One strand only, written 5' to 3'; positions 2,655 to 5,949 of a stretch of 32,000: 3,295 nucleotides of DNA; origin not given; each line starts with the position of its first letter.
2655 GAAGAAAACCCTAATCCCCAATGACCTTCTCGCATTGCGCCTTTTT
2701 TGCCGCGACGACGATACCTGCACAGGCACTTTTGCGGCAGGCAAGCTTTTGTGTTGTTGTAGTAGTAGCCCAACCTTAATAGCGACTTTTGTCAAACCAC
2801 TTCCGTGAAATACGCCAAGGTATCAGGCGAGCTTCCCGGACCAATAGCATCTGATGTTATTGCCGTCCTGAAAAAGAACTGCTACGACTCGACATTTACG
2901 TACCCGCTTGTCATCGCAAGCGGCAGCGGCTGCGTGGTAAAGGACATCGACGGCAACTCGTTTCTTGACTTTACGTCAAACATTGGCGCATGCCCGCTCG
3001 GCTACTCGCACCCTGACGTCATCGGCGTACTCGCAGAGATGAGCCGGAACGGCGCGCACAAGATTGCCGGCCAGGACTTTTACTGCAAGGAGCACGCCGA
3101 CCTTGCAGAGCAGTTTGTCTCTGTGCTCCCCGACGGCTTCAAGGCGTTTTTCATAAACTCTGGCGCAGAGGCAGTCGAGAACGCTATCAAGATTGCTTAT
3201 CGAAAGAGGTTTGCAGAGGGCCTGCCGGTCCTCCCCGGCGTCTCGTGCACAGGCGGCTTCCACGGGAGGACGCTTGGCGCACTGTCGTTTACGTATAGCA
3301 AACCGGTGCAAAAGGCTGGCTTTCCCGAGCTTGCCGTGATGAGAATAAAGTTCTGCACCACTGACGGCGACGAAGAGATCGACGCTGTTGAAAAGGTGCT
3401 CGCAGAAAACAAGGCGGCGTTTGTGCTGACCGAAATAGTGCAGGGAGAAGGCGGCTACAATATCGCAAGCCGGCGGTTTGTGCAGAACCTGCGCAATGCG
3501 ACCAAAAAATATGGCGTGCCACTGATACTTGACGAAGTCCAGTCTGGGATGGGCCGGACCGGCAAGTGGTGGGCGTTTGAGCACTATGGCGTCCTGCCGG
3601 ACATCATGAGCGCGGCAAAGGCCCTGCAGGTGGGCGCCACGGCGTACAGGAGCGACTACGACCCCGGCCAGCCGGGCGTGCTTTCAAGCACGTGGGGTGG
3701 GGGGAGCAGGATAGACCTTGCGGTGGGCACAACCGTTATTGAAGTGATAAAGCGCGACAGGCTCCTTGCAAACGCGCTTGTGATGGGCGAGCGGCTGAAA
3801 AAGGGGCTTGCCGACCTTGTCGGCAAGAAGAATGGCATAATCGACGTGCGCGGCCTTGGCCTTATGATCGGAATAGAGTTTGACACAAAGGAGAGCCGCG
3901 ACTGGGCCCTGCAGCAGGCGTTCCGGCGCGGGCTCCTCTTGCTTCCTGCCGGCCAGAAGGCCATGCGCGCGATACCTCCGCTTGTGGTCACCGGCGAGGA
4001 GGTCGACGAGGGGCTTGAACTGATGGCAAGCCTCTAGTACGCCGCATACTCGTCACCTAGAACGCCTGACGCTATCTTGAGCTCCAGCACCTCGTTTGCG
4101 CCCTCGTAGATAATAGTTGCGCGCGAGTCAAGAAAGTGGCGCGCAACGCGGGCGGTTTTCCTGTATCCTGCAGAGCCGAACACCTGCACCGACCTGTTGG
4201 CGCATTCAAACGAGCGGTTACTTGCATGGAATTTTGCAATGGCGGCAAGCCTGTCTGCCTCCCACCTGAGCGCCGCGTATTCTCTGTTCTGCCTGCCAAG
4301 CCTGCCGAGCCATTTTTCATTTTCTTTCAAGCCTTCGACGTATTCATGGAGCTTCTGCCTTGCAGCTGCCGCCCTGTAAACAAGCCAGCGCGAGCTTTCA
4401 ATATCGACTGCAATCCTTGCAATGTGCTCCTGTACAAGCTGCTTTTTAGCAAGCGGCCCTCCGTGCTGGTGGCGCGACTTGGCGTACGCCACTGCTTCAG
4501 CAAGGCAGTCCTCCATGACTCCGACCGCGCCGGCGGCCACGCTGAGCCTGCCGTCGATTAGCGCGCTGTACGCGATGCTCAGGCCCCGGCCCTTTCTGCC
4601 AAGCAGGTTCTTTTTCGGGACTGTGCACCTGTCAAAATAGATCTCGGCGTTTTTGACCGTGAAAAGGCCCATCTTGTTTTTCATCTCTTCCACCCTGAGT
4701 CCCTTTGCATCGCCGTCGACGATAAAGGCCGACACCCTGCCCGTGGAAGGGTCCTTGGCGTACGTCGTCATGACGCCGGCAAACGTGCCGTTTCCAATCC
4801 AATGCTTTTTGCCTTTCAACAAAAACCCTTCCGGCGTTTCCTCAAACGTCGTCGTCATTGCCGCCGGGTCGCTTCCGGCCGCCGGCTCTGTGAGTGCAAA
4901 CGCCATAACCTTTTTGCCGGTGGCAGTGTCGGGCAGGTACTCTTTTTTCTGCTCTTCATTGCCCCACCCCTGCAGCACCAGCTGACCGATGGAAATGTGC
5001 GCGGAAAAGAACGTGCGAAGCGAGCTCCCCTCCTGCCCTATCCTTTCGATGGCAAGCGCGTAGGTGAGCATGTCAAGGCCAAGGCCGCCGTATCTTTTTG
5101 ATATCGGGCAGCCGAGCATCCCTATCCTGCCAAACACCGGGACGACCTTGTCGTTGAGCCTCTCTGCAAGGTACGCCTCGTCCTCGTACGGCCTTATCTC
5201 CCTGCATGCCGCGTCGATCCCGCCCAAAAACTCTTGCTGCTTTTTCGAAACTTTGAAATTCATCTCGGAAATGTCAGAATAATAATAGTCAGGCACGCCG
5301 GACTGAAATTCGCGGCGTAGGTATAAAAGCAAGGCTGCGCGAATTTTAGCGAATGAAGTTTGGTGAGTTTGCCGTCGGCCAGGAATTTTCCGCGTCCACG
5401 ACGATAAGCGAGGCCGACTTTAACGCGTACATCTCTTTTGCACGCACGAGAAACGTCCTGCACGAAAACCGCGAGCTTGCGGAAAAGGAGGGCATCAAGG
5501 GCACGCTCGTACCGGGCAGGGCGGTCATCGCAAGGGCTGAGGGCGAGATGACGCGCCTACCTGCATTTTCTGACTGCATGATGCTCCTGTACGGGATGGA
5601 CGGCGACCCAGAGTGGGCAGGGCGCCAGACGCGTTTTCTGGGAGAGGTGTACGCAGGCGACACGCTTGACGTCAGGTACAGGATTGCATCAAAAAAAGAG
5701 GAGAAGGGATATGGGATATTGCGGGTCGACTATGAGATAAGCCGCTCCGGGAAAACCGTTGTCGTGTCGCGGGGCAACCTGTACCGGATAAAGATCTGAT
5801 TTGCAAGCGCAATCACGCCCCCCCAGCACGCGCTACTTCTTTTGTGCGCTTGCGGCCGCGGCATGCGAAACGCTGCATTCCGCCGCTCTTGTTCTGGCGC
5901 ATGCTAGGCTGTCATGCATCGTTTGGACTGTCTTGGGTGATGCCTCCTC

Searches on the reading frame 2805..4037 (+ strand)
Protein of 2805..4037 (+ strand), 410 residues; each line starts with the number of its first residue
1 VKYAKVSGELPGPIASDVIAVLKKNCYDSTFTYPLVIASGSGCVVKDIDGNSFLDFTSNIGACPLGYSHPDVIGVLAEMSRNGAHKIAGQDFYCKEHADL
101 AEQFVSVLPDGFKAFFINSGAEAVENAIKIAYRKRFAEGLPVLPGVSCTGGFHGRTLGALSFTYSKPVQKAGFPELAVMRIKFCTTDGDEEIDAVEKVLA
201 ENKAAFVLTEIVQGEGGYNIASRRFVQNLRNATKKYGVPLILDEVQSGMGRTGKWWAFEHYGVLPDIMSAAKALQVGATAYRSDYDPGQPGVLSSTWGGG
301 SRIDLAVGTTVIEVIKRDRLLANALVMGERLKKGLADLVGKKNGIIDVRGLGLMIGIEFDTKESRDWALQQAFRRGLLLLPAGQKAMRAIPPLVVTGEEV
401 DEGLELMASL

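Call 7: search_protein_families(library=pfam, proteins=[window:2805-4037:+], max_evalue=0.01)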
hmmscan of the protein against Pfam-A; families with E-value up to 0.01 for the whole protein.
window:2805-4037:+ (410 aa): 1 family
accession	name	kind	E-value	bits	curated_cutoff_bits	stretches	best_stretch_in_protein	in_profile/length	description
PF00202.27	Aminotran_3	-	1.9e-85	287.5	30.5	1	34-408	10-400/403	Aminotransferase class-III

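Call 8: search_protein_families(library=ncbifam, proteins=[window:2805-4037:+], max_evalue=0.01)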
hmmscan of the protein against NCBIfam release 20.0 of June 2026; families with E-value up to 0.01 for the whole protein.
window:2805-4037:+ (410 aa): 69 families (the best 25 are shown)
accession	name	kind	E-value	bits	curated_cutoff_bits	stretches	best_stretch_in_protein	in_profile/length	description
NF004426.0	PRK05769.1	equivalog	1.9e-100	336.7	552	1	4-408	6-434/441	acetyl ornithine aminotransferase family protein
TIGR00707.1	argD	subfamily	1.1e-81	274.6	410.05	1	32-407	8-376/381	acetylornithine/succinylornithine family transaminase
NF005993.0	PRK08117.1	subfamily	3.1e-74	250.1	574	1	35-407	27-423/433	aspartate aminotransferase family protein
NF002874.0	PRK03244.1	equivalog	8.7e-74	248.7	457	1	31-408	22-389/399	acetylornithine transaminase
NF002797.0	PRK02936.1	equivalog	7.2e-72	242.2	496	1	32-408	10-374/385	acetylornithine transaminase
NF002325.0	PRK01278.1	subfamily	9.1e-71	238.6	372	1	33-407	13-382/395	acetylornithine transaminase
NF003273.0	PRK04260.1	equivalog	1.3e-64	218.1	616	1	40-408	18-372/376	acetylornithine transaminase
TIGR03251.1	LAT_fam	equivalog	6.5e-63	212.7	520.8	1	20-407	6-428/433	L-lysine 6-transaminase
TIGR00700.1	GABAtrnsam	equivalog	2.8e-59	200.8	506.65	1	33-408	15-415/420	4-aminobutyrate--2-oxoglutarate transaminase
NF005376.0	PRK06918.1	equivalog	4.3e-59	200.1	676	2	199-407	215-437/451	4-aminobutyrate--2-oxoglutarate transaminase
NF003468.0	PRK05093.1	subfamily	3.7e-58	197.1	522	1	35-407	25-395/405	acetylornithine/succinyldiaminopimelate transaminase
NF053554.1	prodigi_MAP_PigE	equivalog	8.4e-58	196.4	850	1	36-362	403-730/837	prodigiosin MAP biosynthesis aminotransferase PigE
NF005692.0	PRK07495.1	equivalog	1.5e-57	195.2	724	1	44-408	33-416/425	4-aminobutyrate--2-oxoglutarate transaminase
NF042418.1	LysJ_Th_th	equivalog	3.5e-57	194.1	700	1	33-405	18-379/386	[LysW]-aminoadipate semialdehyde transaminase LysJ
TIGR01885.1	Orn_aminotrans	equivalog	1.9e-54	185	378.4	1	33-408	19-398/402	ornithine--oxo-acid transaminase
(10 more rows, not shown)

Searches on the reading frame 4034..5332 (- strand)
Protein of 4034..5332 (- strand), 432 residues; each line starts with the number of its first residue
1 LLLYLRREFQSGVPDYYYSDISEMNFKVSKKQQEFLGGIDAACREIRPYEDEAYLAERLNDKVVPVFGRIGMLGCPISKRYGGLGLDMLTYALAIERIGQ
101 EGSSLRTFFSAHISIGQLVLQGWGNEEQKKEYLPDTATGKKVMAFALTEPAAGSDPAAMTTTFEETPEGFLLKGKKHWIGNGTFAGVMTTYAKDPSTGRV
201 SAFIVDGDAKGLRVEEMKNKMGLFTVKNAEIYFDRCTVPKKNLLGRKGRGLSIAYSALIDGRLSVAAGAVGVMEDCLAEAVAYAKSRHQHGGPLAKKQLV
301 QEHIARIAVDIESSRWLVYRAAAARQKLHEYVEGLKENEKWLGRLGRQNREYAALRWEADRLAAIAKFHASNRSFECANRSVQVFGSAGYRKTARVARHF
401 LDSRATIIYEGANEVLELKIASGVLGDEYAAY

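Call 7: search_protein_families(library=pfam, proteins=[window:4034-5332:-], max_evalue=0.01)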
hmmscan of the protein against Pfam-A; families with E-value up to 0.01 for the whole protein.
window:4034-5332:- (432 aa): 5 families
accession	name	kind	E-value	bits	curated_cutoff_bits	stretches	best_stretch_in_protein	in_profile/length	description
PF00441.29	Acyl-CoA_dh_1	-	1.4e-34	119.9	22.4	2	248-327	1-80/150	Acyl-CoA dehydrogenase, C-terminal domain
PF02770.24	Acyl-CoA_dh_M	-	8.6e-23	80.8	33.3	1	144-236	1-97/97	Acyl-CoA dehydrogenase, middle domain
PF02771.21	Acyl-CoA_dh_N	-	1e-22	81.1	22.9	1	42-140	15-113/113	Acyl-CoA dehydrogenase, N-terminal domain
PF08028.16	Acyl-CoA_dh_2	-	2.6e-10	41.1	22.7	1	264-413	2-133/134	Acyl-CoA dehydrogenase, C-terminal domain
PF22924.1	ACOX_C_alpha1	-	1.5e-06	28.6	27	1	255-422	1-166/169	Acyl-CoA oxidase, C-alpha1 domain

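Call 8: search_protein_families(library=ncbifam, proteins=[window:4034-5332:-], max_evalue=0.01)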
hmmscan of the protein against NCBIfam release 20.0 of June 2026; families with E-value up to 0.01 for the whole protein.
window:4034-5332:- (432 aa): 22 families
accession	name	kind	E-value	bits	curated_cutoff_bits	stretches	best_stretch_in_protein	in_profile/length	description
NF042972.1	AcrlCoAredClosAcrC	equivalog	7e-74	248.8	640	2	24-331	1-311/378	acryloyl-CoA reductase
NF058590.1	AcCoDHFadEBacil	equivalog_domain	2e-72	244.5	600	1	62-422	57-408/586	acyl-CoA dehydrogenase FadE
NF045552.1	GlutCoADH_Des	equivalog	2e-65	221.5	470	2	24-326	1-308/387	glutaryl-CoA dehydrogenase Acd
NF053553.1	prodigi_MBC_PigA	equivalog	5e-63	213.5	500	2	24-326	1-309/381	prodigiosin MBC biosynthesis dehydrogenase PigA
NF043006.1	CyhCrbnylCoADH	equivalog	4.4e-51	174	650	1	45-423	22-374/380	cyclohexane-1-carbonyl-CoA dehydrogenase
NF008997.0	PRK12341.1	equivalog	3.6e-49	167.8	537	2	24-325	1-305/382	acyl-CoA dehydrogenase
NF042439.1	SulpropCoADesulf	equivalog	5.3e-49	166.9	600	2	64-327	30-300/379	3-sulfinopropanoyl-CoA desulfinase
NF045652.1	ProlPCPDhRedW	equivalog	1.4e-46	159.1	650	1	67-324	40-302/376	L-prolyl-[peptidyl-carrier protein] dehydrogenase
NF052270.1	Staph_DH_FadE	equivalog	1.4e-46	159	600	2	93-322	90-319/400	acyl-CoA dehydrogenase FadE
NF002885.1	PRK03354.1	equivalog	6.2e-40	137.4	540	2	24-324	1-301/378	crotonobetainyl-CoA dehydrogenase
TIGR03207.1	cyc_hxne_CoA_dh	equivalog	3.5e-27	95.1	575.35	1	52-321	26-297/372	cyclohexanecarboxyl-CoA dehydrogenase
NF007000.1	PRK09463.1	subfamily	2.4e-25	89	600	1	7-309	23-345/726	acyl-CoA dehydrogenase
TIGR03203.1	pimD_small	equivalog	2.4e-24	86.2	652.7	1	65-324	44-302/378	pimeloyl-CoA dehydrogenase small subunit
TIGR03204.1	pimC_large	equivalog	1.5e-20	73.4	623.85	1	78-320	60-300/395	pimeloyl-CoA dehydrogenase large subunit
NF009586.0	PRK13026.1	subfamily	2.2e-18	66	608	1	7-326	58-400/777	acyl-CoA dehydrogenase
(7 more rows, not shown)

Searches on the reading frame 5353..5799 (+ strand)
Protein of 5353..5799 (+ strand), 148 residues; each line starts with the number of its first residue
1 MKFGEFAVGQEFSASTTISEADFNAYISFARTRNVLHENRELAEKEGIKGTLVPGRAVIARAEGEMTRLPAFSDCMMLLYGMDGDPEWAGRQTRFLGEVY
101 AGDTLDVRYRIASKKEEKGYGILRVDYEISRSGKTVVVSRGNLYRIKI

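Call 7: search_protein_families(library=pfam, proteins=[window:5353-5799:+], max_evalue=0.01)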
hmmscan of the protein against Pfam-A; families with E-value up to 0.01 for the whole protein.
window:5353-5799:+ (148 aa): 2 families
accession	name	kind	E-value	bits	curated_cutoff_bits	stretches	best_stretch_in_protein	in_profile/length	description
PF01575.25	MaoC_dehydratas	-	0.00015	21.8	27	1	11-117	11-107/123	MaoC like domain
PF13452.11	FAS1_DH_region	-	0.0017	18.9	22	1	9-137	4-130/132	FAS1-like, dehydratase domain region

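Call 8: search_protein_families(library=ncbifam, proteins=[window:5353-5799:+], max_evalue=0.01)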
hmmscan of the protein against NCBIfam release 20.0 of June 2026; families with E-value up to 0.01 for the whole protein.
window:5353-5799:+ (148 aa): 1 family
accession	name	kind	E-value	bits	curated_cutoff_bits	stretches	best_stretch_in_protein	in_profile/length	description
NF006045.0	PRK08190.1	subfamily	0.0013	17.6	282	1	2-137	10-133/467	bifunctional enoyl-CoA hydratase/phosphate acetyltransferase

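Call 14: find_encoding_contigs(protein=window:5353-5799:+, flank=10000, max_places=4)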
Protein window:5353-5799:+ (148 aa): 22 contigs read that carry it; 4 places shown.
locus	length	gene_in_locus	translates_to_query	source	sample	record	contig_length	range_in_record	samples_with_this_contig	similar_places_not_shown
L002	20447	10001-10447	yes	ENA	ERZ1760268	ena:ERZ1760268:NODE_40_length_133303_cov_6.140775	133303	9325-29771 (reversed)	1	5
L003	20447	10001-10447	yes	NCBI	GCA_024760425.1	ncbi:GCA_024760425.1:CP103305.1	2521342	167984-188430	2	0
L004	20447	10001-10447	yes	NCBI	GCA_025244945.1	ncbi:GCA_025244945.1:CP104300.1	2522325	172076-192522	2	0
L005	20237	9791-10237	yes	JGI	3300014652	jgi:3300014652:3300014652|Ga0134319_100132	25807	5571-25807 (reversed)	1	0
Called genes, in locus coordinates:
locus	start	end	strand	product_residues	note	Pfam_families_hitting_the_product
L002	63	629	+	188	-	-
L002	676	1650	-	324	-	PF02743:dCache_1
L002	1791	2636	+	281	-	PF02743:dCache_1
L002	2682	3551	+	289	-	PF00583:Acetyltransf_1, PF13508:Acetyltransf_7, PF18014:Acetyltransf_18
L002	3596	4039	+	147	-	PF00156:Pribosyltran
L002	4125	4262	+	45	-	-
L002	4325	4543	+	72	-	-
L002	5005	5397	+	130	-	-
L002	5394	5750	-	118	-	PF02426:MIase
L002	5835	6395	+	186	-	PF01814:Hemerythrin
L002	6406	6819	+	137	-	-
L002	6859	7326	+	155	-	PF00595:PDZ (faint), PF13180:PDZ_2 (faint), PF17820:PDZ_6 (weak)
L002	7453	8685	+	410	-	PF00202:Aminotran_3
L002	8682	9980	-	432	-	PF02771:Acyl-CoA_dh_N, PF02770:Acyl-CoA_dh_M, PF00441:Acyl-CoA_dh_1, PF22924:ACOX_C_alpha1 (weak), PF08028:Acyl-CoA_dh_2, PF00441:Acyl-CoA_dh_1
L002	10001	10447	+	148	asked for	-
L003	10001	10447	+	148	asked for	-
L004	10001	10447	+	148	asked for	-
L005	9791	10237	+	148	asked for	-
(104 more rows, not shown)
